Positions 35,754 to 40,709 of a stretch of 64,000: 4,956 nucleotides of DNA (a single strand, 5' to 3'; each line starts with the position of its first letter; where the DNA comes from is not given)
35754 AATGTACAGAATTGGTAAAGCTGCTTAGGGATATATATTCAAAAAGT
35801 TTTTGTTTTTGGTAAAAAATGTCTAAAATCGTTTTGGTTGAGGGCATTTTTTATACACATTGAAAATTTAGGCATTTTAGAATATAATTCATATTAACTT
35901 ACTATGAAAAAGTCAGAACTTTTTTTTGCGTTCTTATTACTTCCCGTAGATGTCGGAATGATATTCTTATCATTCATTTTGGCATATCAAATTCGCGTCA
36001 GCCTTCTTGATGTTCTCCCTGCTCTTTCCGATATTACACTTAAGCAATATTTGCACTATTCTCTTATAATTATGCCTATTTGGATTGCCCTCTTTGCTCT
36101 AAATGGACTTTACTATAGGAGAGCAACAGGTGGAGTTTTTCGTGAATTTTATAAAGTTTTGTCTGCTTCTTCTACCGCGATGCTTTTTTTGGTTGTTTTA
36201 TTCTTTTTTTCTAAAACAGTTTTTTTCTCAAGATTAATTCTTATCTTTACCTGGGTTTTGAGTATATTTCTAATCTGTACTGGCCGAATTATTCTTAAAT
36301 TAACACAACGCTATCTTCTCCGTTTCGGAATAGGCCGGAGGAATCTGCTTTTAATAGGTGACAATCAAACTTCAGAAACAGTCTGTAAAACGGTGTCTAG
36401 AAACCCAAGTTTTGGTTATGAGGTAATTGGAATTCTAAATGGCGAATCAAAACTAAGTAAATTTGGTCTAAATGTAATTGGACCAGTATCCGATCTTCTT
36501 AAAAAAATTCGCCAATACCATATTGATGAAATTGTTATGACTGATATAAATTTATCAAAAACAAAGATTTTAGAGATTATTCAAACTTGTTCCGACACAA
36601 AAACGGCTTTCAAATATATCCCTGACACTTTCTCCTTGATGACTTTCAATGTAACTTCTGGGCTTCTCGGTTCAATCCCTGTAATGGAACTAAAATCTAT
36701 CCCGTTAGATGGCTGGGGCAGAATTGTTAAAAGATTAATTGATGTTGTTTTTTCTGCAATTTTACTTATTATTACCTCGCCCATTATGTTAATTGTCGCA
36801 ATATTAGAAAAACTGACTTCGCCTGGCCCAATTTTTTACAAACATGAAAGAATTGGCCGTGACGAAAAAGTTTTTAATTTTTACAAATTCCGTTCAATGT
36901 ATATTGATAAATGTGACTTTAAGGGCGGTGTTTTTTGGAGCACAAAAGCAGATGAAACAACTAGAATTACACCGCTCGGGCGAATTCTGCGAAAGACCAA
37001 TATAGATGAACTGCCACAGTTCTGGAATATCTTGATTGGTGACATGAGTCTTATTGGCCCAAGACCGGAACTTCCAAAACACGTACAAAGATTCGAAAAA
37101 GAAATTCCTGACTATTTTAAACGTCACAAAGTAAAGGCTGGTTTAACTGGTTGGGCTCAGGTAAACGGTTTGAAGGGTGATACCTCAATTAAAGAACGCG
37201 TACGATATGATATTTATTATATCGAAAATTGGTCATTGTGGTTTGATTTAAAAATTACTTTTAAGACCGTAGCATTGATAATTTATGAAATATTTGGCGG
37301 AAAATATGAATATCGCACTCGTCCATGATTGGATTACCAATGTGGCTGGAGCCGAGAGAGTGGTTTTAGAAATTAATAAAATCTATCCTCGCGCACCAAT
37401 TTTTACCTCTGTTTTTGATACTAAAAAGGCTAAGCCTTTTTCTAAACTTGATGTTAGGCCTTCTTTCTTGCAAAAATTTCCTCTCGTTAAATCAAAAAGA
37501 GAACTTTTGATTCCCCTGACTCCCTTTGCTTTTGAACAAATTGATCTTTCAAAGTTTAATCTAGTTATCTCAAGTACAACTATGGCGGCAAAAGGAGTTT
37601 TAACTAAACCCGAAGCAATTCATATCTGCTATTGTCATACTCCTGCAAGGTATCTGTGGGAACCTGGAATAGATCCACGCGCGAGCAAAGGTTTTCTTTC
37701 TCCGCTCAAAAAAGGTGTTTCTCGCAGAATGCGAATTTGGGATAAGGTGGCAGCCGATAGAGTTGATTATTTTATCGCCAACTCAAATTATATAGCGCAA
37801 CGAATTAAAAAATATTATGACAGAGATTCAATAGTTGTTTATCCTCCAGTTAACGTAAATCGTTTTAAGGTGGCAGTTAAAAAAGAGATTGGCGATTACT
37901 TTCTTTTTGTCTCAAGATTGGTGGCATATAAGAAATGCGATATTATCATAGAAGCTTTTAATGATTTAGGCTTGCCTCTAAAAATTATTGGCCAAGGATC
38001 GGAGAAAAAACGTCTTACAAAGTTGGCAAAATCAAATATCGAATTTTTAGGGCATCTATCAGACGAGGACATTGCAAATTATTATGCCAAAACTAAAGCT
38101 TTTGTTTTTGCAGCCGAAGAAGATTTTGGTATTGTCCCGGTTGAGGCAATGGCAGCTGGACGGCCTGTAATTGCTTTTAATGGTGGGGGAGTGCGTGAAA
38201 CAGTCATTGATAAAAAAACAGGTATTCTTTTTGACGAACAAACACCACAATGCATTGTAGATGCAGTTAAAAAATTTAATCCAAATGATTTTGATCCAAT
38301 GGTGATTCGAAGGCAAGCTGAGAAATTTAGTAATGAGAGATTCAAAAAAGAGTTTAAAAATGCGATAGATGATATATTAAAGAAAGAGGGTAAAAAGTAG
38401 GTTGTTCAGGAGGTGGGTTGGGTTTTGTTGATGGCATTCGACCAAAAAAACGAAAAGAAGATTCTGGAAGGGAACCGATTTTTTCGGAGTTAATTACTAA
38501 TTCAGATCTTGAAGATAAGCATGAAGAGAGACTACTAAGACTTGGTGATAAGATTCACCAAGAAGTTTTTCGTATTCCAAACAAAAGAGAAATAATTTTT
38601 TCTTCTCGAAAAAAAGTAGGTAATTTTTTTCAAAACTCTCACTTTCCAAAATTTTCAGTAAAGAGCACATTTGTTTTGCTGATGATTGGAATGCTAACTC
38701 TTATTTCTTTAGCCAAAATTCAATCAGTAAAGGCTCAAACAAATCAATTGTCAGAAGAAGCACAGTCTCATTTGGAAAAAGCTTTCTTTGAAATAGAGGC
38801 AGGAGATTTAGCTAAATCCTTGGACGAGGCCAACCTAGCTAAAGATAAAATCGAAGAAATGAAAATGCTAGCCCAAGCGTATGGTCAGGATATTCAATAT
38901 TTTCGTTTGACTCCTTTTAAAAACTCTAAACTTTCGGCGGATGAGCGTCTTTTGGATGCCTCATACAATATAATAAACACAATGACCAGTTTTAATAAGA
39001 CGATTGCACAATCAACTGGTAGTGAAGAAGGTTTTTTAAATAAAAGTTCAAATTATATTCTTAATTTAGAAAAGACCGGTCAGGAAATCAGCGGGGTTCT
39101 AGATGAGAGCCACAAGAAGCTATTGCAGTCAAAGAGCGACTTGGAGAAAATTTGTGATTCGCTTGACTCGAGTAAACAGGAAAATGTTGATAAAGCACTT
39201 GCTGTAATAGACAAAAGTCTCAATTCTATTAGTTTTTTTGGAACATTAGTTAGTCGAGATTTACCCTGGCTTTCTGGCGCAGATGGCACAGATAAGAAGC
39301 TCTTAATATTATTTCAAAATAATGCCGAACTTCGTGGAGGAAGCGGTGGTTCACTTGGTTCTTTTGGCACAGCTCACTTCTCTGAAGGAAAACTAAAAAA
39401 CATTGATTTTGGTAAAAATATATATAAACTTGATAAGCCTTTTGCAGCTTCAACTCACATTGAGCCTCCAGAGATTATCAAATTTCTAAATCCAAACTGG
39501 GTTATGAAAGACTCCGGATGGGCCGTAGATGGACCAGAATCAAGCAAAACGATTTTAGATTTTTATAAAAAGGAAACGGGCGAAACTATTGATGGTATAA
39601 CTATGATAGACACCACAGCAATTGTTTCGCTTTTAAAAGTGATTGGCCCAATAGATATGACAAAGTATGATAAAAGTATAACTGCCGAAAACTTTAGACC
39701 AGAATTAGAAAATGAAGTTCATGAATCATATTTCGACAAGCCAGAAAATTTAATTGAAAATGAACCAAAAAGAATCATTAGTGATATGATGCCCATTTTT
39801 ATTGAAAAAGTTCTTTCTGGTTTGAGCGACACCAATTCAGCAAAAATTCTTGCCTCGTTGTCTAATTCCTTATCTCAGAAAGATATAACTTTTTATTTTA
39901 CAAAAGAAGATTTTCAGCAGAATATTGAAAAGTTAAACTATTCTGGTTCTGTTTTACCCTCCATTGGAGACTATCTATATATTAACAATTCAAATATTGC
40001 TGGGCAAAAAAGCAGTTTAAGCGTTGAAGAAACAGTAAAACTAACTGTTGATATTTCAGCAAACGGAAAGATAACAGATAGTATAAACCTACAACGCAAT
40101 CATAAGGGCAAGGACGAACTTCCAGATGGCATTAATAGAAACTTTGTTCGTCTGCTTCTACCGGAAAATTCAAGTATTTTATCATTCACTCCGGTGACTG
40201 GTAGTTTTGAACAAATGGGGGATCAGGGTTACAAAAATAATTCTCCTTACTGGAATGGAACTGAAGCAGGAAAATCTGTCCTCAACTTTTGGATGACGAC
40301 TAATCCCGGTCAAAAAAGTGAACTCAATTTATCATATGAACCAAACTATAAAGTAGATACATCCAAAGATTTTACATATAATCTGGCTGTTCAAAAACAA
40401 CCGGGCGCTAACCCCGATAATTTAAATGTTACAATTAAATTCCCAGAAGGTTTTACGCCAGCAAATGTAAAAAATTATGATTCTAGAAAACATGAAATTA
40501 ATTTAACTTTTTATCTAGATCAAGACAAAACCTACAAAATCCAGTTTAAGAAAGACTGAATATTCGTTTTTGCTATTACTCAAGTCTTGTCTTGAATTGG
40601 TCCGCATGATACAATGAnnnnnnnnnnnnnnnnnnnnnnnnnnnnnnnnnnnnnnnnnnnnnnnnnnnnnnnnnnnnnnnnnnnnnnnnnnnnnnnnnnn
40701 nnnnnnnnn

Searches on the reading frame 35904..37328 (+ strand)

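Call 26: search_protein_families(library=pfam, proteins=[window:35904-37328:+], max_evalue=0.001)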
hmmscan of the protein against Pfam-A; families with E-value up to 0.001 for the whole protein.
window:35904-37328:+ (474 aa): 2 families
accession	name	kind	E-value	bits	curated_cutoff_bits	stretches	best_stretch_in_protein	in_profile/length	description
PF02397.22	Bac_transf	-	9.3e-70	234.2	27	1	276-459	1-177/179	Bacterial sugar transferase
PF13727.12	CoA_binding_3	-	2.1e-15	57.6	25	1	66-240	2-175/175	CoA-binding domain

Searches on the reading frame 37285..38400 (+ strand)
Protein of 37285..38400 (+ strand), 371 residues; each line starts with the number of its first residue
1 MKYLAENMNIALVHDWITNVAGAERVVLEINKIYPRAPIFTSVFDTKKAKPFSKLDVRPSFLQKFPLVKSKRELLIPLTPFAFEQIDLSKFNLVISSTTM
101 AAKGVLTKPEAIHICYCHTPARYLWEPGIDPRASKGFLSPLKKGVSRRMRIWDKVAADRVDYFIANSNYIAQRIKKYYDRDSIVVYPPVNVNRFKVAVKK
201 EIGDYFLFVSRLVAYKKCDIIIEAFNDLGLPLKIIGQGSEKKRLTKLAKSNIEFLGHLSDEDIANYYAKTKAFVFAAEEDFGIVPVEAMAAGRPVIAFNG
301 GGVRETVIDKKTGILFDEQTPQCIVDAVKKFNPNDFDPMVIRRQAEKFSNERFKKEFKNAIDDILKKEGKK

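Call 26: search_protein_families(library=pfam, proteins=[window:37285-38400:+], max_evalue=0.001)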
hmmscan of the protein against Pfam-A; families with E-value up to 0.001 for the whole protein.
window:37285-38400:+ (371 aa): 4 families
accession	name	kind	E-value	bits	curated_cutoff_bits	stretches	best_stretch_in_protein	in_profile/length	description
PF00534.26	Glycos_transf_1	-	8.4e-31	107.2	26.4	1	198-335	10-159/172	Glycosyl transferases group 1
PF13692.12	Glyco_trans_1_4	-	1.1e-25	91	27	1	205-330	3-138/142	Glycosyl transferases group 1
PF13439.12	Glyco_transf_4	-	2.4e-09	37.9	28.5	1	21-193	2-170/170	Glycosyltransferase Family 4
PF20706.3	GT4-conflict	-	0.0007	19.1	26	1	274-329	286-336/385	Family 4 Glycosyltransferase in conflict systems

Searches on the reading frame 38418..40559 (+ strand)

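Call 26: search_protein_families(library=pfam, proteins=[window:38418-40559:+], max_evalue=0.001)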
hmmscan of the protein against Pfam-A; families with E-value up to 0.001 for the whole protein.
window:38418-40559:+ (713 aa): 1 family
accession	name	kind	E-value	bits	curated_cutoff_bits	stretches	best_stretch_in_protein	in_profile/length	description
PF13196.11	DUF4012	-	7e-22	78.9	28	1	293-434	4-143/144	Protein of unknown function (DUF4012)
